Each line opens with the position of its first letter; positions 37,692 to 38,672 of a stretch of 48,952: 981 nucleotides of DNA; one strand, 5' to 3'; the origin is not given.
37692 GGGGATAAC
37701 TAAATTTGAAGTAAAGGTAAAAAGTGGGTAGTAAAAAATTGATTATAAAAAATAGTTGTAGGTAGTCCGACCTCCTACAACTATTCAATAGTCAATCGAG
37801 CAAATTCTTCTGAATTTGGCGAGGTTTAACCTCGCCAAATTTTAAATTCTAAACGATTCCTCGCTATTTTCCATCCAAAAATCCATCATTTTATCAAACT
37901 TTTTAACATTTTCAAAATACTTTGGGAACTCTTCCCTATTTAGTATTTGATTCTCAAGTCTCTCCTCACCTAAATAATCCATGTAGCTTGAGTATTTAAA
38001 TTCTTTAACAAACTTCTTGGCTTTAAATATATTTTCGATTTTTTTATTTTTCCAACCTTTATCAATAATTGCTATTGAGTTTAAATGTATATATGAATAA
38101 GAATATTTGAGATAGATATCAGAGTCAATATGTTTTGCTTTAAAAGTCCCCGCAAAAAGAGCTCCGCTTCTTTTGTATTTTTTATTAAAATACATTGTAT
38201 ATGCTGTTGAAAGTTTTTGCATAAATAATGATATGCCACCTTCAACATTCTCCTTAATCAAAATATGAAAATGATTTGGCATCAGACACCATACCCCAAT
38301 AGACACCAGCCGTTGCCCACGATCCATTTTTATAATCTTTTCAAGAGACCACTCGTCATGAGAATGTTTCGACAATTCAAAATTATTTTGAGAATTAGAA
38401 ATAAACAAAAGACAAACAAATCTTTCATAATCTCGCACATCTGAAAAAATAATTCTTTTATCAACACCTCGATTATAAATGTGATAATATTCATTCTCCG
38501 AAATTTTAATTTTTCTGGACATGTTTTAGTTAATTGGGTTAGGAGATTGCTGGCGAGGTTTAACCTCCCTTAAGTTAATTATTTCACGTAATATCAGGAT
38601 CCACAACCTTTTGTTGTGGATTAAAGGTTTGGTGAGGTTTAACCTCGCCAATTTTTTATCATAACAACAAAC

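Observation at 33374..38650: Two divergent RAYT-type HUH transposase homologues, each with a private palindromic repeat family, bracket a giant tail-fibre-like protein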

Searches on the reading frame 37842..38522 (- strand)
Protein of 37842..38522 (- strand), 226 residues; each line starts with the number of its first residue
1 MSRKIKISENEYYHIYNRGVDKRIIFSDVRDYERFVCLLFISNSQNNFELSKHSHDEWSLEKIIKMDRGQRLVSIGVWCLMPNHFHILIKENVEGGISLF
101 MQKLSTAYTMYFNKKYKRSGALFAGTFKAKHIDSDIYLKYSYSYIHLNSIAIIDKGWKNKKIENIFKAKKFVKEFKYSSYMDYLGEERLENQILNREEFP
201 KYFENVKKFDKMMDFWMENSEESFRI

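Call 4: search_protein_families(library=pfam, proteins=[window:37842-38522:-], max_evalue=0.01)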
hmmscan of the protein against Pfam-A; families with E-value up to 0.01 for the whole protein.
window:37842-38522:- (226 aa): 1 family
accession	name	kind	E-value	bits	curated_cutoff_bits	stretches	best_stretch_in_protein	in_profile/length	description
PF01797.21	Y1_Tnp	-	3.8e-08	33.9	23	1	56-146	24-119/121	Transposase IS200 like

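Call 5: search_protein_families(library=ncbifam, proteins=[window:37842-38522:-], max_evalue=0.01)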
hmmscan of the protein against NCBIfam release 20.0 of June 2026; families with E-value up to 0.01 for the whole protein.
window:37842-38522:- (226 aa): 1 family
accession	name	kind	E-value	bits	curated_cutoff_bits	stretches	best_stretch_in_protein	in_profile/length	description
NF047646.1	REP_Tyr_transpos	equivalog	5.3e-08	32.9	80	1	60-150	34-132/146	REP-associated tyrosine transposase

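Call 13: find_homologous_proteins(query=window:37842-38522:-, max_evalue=0.00001)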
Query window:37842-38522:- (226 aa): 7755 proteins with E <= 0.00001 among 8000 candidates; the best 120 are listed.
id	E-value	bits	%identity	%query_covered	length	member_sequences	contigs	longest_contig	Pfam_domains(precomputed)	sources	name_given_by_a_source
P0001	6.6e-146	502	100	100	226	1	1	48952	PF01797.22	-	-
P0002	1.7e-102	360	68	98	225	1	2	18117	PF01797.22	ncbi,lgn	-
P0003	2.2e-101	356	70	98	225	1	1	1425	PF01797.22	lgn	-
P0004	1.6e-99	350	70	98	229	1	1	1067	PF01797.22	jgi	jgi:putative transposase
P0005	2.2e-98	347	68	98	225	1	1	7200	PF01797.22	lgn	-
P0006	8.8e-98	345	66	98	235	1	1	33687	PF01797.22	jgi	jgi:putative transposase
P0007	7.2e-97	342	68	100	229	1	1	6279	PF01797.22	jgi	jgi:putative transposase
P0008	7.2e-96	338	65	99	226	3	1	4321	PF01797.22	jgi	jgi:putative transposase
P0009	4.2e-94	333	65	99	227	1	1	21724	PF01797.22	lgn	-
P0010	2.7e-92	327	65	98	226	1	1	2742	PF01797.22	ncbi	-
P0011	5.1e-87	309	60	95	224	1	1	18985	PF01797.22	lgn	-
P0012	8.2e-87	309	63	96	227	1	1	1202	PF01797.22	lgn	-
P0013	6.0e-83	296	61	95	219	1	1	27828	PF01797.22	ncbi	-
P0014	2.4e-82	294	60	96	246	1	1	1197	PF01797.22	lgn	-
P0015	1.0e-81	292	58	96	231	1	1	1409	PF01797.22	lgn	-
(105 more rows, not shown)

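Call 14: find_encoding_contigs(protein=P0002, flank=10000, max_places=4)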
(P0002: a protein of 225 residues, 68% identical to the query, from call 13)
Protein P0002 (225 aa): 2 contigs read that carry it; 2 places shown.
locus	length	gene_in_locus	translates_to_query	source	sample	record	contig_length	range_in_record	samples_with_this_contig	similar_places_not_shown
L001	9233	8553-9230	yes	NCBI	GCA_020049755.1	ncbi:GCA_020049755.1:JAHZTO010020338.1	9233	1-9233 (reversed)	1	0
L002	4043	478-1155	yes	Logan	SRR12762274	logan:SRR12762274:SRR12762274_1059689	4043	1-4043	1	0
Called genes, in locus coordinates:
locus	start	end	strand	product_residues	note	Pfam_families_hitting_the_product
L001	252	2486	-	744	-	PF13491:FtsK_4TM (weak), PF17854:FtsK_alpha, PF01580:FtsK_SpoIIIE, PF09397:FtsK_gamma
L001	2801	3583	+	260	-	-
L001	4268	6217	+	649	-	PF01471:PG_binding_1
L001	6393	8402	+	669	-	PF04932:Wzy_C, PF13432:TPR_16 (faint)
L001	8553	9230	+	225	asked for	PF01797:Y1_Tnp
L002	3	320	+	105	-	?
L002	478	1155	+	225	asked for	PF01797:Y1_Tnp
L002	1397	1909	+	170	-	PF09997:DUF2238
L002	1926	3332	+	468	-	PF00753:Lactamase_B, PF12706:Lactamase_B_2, PF16661:Lactamase_B_6, PF10996:Beta-Casp, PF07521:RMMBL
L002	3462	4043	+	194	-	?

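Call 15: find_encoding_contigs(protein=P0006, flank=10000, max_places=4)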
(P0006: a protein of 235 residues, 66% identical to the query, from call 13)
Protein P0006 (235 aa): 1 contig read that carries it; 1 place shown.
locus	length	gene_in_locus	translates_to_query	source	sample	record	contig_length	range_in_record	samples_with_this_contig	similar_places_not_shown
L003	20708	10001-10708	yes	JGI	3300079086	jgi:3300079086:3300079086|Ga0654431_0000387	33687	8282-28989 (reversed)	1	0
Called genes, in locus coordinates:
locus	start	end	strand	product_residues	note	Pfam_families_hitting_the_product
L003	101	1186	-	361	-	PF00154:RecA_N, PF08423:Rad51, PF06745:ATPase (weak), PF01637:ATPase_2 (faint), PF27531:MT3502_N (faint), PF21096:RecA_C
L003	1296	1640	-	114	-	PF09136:Glucodextran_B (weak)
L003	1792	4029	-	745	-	PF13491:FtsK_4TM, PF17854:FtsK_alpha, PF01580:FtsK_SpoIIIE, PF09397:FtsK_gamma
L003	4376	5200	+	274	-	-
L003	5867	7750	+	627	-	PF01471:PG_binding_1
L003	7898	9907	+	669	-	PF04932:Wzy_C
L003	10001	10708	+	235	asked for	PF01797:Y1_Tnp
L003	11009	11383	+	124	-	PF09997:DUF2238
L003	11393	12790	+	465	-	PF23023:Anti-Pycsar_Apyc1 (weak), PF00753:Lactamase_B, PF12706:Lactamase_B_2, PF16661:Lactamase_B_6, PF10996:Beta-Casp, PF07521:RMMBL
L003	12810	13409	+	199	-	PF18306:LDcluster4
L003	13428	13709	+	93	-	-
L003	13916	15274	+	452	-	PF00801:PKD, PF18911:PKD_4, PF00932:LTD (weak)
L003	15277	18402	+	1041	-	PF02450:LCAT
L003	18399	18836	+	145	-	-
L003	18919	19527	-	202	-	PF04542:Sigma70_r2, PF08281:Sigma70_r4_2, PF04545:Sigma70_r4 (weak)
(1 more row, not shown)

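Call 16: find_encoding_contigs(protein=P0009, flank=10000, max_places=4)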
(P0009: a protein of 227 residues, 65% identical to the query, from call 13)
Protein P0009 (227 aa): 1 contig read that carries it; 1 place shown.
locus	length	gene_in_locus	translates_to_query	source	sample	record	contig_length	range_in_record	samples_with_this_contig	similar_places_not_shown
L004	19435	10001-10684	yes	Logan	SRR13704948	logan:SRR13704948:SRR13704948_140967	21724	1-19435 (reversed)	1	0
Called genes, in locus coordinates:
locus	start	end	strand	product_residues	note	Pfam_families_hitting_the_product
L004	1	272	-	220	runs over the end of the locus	PF00156:Pribosyltran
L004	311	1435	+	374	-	PF11104:PilM_2, PF14450:FtsA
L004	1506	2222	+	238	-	-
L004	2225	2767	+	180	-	PF04350:PilO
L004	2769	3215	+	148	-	-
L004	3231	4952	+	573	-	PF05157:MshEN, PF00437:T2SSE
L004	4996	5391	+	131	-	PF00072:Response_reg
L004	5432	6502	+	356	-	PF00437:T2SSE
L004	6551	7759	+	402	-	PF28597:T2SSF_N (weak), PF00482:T2SSF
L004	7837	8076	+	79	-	-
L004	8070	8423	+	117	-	PF02452:PemK_toxin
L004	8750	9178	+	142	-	PF07963:N_methyl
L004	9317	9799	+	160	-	PF07963:N_methyl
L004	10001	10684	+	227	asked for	PF01797:Y1_Tnp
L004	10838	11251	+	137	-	PF07963:N_methyl (weak)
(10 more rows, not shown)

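Call 26: find_related_loci(query=A1, collection=genome_contigs, flank=10000)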
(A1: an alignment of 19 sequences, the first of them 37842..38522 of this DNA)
Query A1 (226 aa) in genome_contigs; peptide patterns used: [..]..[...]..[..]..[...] (x = any residue, [..] = any of these).
599 stretches matched a pattern (row limit reached: there are more); 561 encode a relative of the query (tblastn E <= 1e-3); the best 80 are kept; 80 distinct loci.
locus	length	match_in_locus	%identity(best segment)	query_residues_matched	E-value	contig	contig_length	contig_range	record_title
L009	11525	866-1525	48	2-221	2e-73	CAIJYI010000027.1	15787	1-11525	uncultured bacterium isolate KR_bin-0332 genome assembly, contig: bin-0332:27/45, whole genome shotgun sequence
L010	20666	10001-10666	51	1-222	5e-72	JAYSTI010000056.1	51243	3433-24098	MAG: Candidatus Lloydbacteria bacterium isolate GFS_12411 GFS_12411_55, whole genome shotgun sequence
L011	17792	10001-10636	54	2-217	8e-72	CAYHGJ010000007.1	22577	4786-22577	MAG TPA_asm: uncultured Candidatus Saccharibacteria bacterium isolate ERP119705_co13_11 genome assembly, contig: NODE_28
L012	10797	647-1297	51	1-222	2e-71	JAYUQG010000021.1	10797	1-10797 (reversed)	MAG: bacterium isolate GL114_DN_metabat_102 GL114_DN_metabat_102_20, whole genome shotgun sequence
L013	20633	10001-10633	54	3-217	5e-71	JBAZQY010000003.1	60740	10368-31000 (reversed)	MAG: Candidatus Paceibacterota bacterium isolate SO_2017_GW1_135 NODE_2688_length_60740_cov_2.477026_OW334_2017, whole g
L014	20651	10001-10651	51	3-221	5e-71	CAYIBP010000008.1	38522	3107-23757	MAG TPA_asm: uncultured Candidatus Saccharibacteria bacterium isolate ERP119705_co1_115 genome assembly, contig: NODE_92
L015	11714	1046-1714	50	1-218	9e-71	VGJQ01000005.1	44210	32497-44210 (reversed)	MAG: Candidatus Kaiserbacteria bacterium isolate M_DeepCast_65m_m1_095 M_DeepCast_65m_m1_095_Ga0194120_10001397, whole g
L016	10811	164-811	55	1-221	1e-70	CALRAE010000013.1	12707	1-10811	MAG: Candidatus Nomurabacteria bacterium isolate MaH-04nov19-216 genome assembly, contig: MaH-04nov19-C12868, whole geno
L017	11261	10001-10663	50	2-222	3e-70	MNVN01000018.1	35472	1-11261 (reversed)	MAG: Candidatus Nomurabacteria bacterium CG1_02_43_90 cg1_0.2_scaffold_732_c, whole genome shotgun sequence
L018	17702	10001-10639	50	1-218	4e-69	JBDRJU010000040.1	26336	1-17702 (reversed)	MAG: bacterium isolate MEGAHIT-group-1.670 k141_11741673, whole genome shotgun sequence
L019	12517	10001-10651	47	1-217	2e-68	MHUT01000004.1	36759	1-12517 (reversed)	MAG: Candidatus Yonathbacteria bacterium RIFCSPHIGHO2_02_FULL_44_14 rifcsphigho2_02_scaffold_1432, whole genome shotgun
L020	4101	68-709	47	1-217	1e-68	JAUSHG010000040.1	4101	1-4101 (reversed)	MAG: bacterium isolate E14_metabat.bin.176_sub E14_k141_1260521, whole genome shotgun sequence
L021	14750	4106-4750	51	3-221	1e-68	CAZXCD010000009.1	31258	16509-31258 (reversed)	MAG TPA_asm: uncultured Candidatus Saccharibacteria bacterium isolate SRP050083_co3_105 genome assembly, contig: NODE_96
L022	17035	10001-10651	49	1-217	3e-68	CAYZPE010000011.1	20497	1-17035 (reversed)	MAG TPA_asm: uncultured Candidatus Saccharibacteria bacterium isolate SRP128246_co1_519 genome assembly, contig: NODE_53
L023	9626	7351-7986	53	1-217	6e-68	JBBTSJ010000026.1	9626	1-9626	MAG: Patescibacteria group bacterium isolate H43-bin029_1 H43_bin029_1_000000000026, whole genome shotgun sequence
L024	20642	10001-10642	49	2-218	4e-68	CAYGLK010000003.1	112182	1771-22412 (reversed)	MAG TPA_asm: uncultured Candidatus Saccharibacteria bacterium isolate ERP117304_co1_160 genome assembly, contig: NODE_22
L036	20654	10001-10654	48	1-219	7e-65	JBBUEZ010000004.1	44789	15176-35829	MAG: Patescibacteria group bacterium isolate H32-bin006_1 H32_bin006_1_000000000004, whole genome shotgun sequence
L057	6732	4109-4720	47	2-207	5e-61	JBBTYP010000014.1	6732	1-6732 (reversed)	MAG: Patescibacteria group bacterium isolate H41-bin057_1 H41_bin057_1_000000000014, whole genome shotgun sequence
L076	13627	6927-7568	42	1-213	2e-52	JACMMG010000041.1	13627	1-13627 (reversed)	MAG: Candidatus Parcubacteria bacterium isolate ES-bin-7 ES-bin-7-contig-k141_7586506, whole genome shotgun sequence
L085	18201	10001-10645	39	1-212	6e-47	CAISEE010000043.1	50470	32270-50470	Candidatus Adlerbacteria bacterium isolate C24_bin-2304 genome assembly, contig: bin-2304:43/56, whole genome shotgun se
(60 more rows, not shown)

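Call 42: search_solved_structures(query=A1, max_evalue=1, show_alignments=2)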
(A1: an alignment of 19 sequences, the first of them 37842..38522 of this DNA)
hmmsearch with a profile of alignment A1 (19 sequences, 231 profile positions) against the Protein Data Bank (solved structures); distinct sequences matched with E-value up to 1: 4.
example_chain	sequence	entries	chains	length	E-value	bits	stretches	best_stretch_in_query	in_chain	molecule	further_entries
9zz6_K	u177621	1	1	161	0.26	14.1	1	148-187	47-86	Nanobody G9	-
2xm3_A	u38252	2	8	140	0.6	12.9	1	73-110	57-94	TRANSPOSASE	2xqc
2xo6_A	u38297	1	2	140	0.63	12.9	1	73-110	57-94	TRANSPOSASE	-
2xma_A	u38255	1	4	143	0.63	12.8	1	73-110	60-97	TRANSPOSASE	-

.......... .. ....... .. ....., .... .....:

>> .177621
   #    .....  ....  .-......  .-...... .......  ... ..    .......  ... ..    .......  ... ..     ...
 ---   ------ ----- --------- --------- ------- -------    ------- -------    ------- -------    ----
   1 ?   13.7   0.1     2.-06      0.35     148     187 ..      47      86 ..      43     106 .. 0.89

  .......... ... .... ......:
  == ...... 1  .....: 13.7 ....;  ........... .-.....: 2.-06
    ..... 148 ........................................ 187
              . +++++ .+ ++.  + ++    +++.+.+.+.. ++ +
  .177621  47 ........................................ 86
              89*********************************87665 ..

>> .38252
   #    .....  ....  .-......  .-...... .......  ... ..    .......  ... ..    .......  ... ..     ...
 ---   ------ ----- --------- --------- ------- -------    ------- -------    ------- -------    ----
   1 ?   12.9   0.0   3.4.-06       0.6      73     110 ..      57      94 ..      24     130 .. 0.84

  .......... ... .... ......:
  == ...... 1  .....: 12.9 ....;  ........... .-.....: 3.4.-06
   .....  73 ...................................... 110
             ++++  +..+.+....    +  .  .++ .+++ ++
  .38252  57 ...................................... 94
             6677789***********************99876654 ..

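Call 47: find_encoding_contigs(protein=P0007, flank=10000, max_places=3)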
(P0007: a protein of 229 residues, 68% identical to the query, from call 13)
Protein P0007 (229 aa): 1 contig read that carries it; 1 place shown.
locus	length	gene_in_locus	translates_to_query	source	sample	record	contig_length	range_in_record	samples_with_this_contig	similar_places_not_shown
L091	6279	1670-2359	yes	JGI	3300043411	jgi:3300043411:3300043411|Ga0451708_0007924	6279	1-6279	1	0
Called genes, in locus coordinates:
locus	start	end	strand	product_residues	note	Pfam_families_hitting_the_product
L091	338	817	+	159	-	PF07963:N_methyl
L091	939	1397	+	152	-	PF07963:N_methyl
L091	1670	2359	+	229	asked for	PF01797:Y1_Tnp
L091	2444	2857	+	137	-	PF07963:N_methyl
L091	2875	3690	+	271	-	PF06750:A24_N_bact, PF01478:Peptidase_A24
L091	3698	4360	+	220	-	PF07963:N_methyl (weak)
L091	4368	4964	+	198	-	PF07963:N_methyl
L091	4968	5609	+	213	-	PF07963:N_methyl (weak)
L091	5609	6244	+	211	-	-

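Call 48: find_encoding_contigs(protein=P0005, flank=10000, max_places=3)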
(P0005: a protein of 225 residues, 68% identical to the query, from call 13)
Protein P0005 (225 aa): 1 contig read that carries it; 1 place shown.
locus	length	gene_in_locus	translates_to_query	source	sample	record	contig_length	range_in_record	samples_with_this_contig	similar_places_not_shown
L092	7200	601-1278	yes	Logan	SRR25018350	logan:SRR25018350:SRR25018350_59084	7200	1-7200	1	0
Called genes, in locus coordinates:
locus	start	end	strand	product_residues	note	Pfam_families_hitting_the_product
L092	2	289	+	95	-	?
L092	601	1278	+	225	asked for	PF01797:Y1_Tnp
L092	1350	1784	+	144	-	PF07963:N_methyl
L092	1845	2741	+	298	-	PF06750:A24_N_bact, PF01478:Peptidase_A24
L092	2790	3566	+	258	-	PF07963:N_methyl (faint)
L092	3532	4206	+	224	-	PF07963:N_methyl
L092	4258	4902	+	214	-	-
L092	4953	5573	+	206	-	-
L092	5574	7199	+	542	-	?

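Call 52: predict_structure(alignment_id=A2)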
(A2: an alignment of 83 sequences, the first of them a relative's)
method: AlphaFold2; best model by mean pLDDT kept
length: 226 residues; sequences in the alignment: 83
mean_pLDDT: 92.2   pTM: 0.89
mean pLDDT of the five models: 92.2, 92.1, 92.0, 91.9, 91.1
residues with pLDDT >= 90: 177; 70-90: 43; 50-70: 3; < 50: 3
segments of 3 or more residues with pLDDT < 50: 1-3
pLDDT, mean of each block of 10 residues (from residue 1): 73 97 96 97 94 84 94 98 98 97 97 96 93 91 94 91 93 96 93 95 88 87 69
secondary structure, 60 per line:
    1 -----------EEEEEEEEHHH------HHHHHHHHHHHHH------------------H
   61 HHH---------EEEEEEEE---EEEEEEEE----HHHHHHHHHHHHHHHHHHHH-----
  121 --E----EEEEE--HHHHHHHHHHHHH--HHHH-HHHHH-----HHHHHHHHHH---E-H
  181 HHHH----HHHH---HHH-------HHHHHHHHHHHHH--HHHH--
elements in order: E12-19 H29-41 H60-63 E73-80 E84-91 H96-115 E128-132 H135-147 H150-153 H155-159 H165-174 H180-184 H189-192 H206-218 H221-224

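Call 57: fold_search(model_id=the predicted structure, library=pdb)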
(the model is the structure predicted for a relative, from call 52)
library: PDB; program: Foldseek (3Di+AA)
matches with E <= 10: 931; with E <= 0.001: 3
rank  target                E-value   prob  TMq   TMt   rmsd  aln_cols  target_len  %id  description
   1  4er8_A                9.3e-06  1.00  0.48  0.63   5.9       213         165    9  Structure of the REP associates tyrosine transposase bound to a REP hairpin (released 2012-08-15)
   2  2vjv_A                7.5e-04  1.00  0.36  0.60   7.5       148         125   11  Crystal structure of the IS608 transposase in complex with left end 26-mer DNA hairpin and a 6-mer DNA representing th (released 2008-02-19)
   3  2xm3_A                8.4e-04  1.00  0.36  0.59   4.4       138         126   13  Deinococcus radiodurans ISDra2 Transposase Left end DNA complex (released 2010-10-13)
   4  2a6m_B                1.1e-03  1.00  0.36  0.51  10.3       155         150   12  Crystal Structure of the ISHp608 Transposase (released 2005-10-25)
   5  2xo6_A                1.2e-03  1.00  0.38  0.61   4.0       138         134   12  DEINOCOCCUS RADIODURANS ISDRA2 TRANSPOSASE Y132F MUTANT COMPLEXED WITH LEFT END RECOGNITION AND CLEAVAGE SITE (released 2010-10-13)
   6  2a6o_A                1.2e-03  1.00  0.37  0.53  14.7       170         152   12  Crystal Structure of the ISHp608 Transposase in Complex with Stem-loop DNA (released 2005-10-25)
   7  2xma_B                1.6e-03  1.00  0.34  0.53   5.1       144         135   11  DEINOCOCCUS RADIODURANS ISDRA2 TRANSPOSASE RIGHT END DNA COMPLEX (released 2010-10-13)
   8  2xqc_D                1.8e-03  1.00  0.35  0.57   7.5       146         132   10  DEINOCOCCUS RADIODURANS ISDRA2 TRANSPOSASE COMPLEXED WITH LEFT END RECOGNITION AND CLEAVAGE SITE AND ZN (released 2010-10-13)
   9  2xo6_D                2.0e-03  1.00  0.38  0.63   4.0       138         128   12  DEINOCOCCUS RADIODURANS ISDRA2 TRANSPOSASE Y132F MUTANT COMPLEXED WITH LEFT END RECOGNITION AND CLEAVAGE SITE (released 2010-10-13)
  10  2a6m_A                2.1e-03  1.00  0.33  0.54   6.2       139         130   12  Crystal Structure of the ISHp608 Transposase (released 2005-10-25)
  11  2vju_A                2.4e-03  1.00  0.36  0.60   7.7       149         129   10  Crystal structure of the IS608 transposase in complex with the complete Right end 35-mer DNA and manganese (released 2008-02-19)
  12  2xma_E                2.7e-03  1.00  0.35  0.54   5.0       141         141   10  DEINOCOCCUS RADIODURANS ISDRA2 TRANSPOSASE RIGHT END DNA COMPLEX (released 2010-10-13)
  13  2vju_B                2.7e-03  1.00  0.34  0.53   5.8       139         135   12  Crystal structure of the IS608 transposase in complex with the complete Right end 35-mer DNA and manganese (released 2008-02-19)
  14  2xm3_C                2.8e-03  1.00  0.35  0.58   5.2       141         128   10  Deinococcus radiodurans ISDra2 Transposase Left end DNA complex (released 2010-10-13)
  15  2xma_A                3.2e-03  1.00  0.35  0.54   4.9       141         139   10  DEINOCOCCUS RADIODURANS ISDRA2 TRANSPOSASE RIGHT END DNA COMPLEX (released 2010-10-13)
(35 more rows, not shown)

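Call 61: search_protein_families(library=pfam, proteins=[L009:1716-3455:+, L076:4708-6510:+, L085:7926-9728:+, L017:7865-9667:+, L023:5361-7163:+, L024:7989-9791:+, L036:8140-9942:+, L057:2068-3870:+], max_evalue=0.001)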
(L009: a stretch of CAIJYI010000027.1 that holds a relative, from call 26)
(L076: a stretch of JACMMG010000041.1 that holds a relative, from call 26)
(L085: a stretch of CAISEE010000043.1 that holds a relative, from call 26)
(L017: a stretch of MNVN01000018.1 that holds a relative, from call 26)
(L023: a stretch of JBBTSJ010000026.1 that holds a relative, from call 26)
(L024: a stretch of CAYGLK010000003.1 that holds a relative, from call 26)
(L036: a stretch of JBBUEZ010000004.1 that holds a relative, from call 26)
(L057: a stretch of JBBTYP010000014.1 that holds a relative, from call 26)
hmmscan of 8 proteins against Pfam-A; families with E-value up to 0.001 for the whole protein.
L009:1716-3455:+ (579 aa): 1 family
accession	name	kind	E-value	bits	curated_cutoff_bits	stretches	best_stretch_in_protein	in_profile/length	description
PF13884.11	Peptidase_S74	-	2e-10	41.3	22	1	407-468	1-58/58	Chaperone of endosialidase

L076:4708-6510:+ (600 aa): 1 family
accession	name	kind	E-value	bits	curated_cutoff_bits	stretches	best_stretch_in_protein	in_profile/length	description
PF01471.23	PG_binding_1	-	5.1e-05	23.8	23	1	11-63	2-45/57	Putative peptidoglycan binding domain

L085:7926-9728:+ (600 aa): 0 families

L017:7865-9667:+ (600 aa): 1 family
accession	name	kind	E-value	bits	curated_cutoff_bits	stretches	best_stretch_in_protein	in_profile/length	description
PF14873.11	BNR_assoc_N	-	4.9e-05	23.5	25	0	138-219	21-114/153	N-terminal domain of BNR-repeat neuraminidase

L023:5361-7163:+ (600 aa): 0 families

L024:7989-9791:+ (600 aa): 0 families

L036:8140-9942:+ (600 aa): 6 families
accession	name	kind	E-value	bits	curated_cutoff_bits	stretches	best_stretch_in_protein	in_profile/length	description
PF13361.12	UvrD_C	-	1.5e-66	225.7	25.6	1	240-562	2-348/350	UvrD-like helicase C-terminal domain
PF00580.27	UvrD-helicase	-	1.8e-65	221.7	23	1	2-234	42-271/271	UvrD/REP helicase N-terminal domain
PF13538.12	UvrD_C_2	-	6.9e-13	48.7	27.4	2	535-559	27-51/52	UvrD-like helicase C-terminal domain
PF13245.12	AAA_19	-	1.1e-11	45.5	25.1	1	6-217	42-132/134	AAA domain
PF13087.12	AAA_12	-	0.00013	22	27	0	277-330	75-130/195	AAA domain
PF01443.25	Viral_helicase1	-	0.00069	19.9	21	0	493-557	178-224/228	Viral superfamily 1 RNA helicase core domain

L057:2068-3870:+ (600 aa): 1 family
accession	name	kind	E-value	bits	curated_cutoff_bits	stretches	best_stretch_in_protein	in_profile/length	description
PF01471.23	PG_binding_1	-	1.6e-09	38.3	23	1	36-94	1-57/57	Putative peptidoglycan binding domain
